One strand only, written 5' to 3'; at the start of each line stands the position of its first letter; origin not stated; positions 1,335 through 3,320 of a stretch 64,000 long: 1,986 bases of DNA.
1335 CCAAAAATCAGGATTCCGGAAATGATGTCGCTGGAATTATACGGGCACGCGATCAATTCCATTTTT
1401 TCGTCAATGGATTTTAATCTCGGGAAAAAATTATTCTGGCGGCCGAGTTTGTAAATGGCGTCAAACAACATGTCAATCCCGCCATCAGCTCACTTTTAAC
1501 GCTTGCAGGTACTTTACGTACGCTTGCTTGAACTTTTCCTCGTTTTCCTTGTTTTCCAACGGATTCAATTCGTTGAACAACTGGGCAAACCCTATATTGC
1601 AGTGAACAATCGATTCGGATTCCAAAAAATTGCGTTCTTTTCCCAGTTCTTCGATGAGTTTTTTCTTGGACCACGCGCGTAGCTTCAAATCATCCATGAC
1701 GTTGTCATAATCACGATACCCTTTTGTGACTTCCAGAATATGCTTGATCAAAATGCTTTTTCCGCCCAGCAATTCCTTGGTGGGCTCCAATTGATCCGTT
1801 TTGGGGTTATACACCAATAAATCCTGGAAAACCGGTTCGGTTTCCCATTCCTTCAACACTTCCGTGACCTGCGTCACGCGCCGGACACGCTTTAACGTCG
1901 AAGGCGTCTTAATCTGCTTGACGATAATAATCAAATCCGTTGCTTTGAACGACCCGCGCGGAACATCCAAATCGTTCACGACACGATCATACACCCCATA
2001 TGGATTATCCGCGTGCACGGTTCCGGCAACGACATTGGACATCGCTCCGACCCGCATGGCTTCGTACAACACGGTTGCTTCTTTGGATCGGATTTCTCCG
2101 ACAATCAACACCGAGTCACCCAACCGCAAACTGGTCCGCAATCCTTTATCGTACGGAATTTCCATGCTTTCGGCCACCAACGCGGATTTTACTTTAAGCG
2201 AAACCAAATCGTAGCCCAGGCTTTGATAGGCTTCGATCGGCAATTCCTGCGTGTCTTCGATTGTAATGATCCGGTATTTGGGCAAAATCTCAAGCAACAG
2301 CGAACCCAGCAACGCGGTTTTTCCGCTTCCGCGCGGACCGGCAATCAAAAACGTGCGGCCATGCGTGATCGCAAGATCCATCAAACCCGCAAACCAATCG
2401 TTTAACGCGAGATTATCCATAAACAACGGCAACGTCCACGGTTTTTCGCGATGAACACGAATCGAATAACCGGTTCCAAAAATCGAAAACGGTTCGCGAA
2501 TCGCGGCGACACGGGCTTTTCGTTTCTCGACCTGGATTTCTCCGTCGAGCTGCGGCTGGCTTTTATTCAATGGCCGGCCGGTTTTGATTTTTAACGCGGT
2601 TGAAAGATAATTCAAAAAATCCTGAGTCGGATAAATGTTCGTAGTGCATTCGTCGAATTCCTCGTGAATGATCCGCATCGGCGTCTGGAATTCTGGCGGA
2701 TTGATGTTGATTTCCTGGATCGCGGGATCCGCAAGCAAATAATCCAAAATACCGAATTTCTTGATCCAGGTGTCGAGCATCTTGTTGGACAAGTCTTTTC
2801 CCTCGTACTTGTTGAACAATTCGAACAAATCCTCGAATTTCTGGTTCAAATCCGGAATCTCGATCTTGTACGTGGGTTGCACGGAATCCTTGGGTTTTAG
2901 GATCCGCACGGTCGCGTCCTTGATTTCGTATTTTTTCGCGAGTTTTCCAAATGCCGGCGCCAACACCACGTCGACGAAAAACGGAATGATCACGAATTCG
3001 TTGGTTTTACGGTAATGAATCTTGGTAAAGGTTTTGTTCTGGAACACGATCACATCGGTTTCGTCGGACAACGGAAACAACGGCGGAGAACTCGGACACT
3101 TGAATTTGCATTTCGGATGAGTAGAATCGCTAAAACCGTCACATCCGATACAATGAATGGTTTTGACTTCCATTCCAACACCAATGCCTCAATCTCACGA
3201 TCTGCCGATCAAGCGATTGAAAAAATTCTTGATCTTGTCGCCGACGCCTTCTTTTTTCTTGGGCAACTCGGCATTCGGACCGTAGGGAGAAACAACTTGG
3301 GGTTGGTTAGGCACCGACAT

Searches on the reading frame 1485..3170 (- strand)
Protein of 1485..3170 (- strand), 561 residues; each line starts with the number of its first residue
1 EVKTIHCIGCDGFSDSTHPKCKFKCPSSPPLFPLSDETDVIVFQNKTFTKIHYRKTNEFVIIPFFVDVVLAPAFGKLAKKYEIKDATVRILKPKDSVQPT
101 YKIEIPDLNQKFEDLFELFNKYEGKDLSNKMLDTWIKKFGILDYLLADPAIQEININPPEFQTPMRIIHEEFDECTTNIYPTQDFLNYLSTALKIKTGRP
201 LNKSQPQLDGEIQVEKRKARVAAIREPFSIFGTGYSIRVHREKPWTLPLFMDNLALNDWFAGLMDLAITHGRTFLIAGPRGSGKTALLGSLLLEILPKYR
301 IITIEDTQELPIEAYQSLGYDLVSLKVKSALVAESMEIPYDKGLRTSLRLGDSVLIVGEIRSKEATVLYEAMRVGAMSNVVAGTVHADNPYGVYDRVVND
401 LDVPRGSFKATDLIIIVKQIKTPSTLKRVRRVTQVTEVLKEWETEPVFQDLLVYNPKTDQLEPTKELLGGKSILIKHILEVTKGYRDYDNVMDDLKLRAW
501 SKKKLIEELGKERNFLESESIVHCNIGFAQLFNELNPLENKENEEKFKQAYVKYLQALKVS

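Call 29: search_protein_families(library=pfam, proteins=[window:1485-3170:-], max_evalue=0.00001)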
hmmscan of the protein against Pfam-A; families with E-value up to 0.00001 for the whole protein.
window:1485-3170:- (561 aa): 1 family
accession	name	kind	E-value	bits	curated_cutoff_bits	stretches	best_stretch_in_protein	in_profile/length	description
PF00437.27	T2SSE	-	6.8e-20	71.5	24.9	1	179-418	50-274/370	Type II/IV secretion system protein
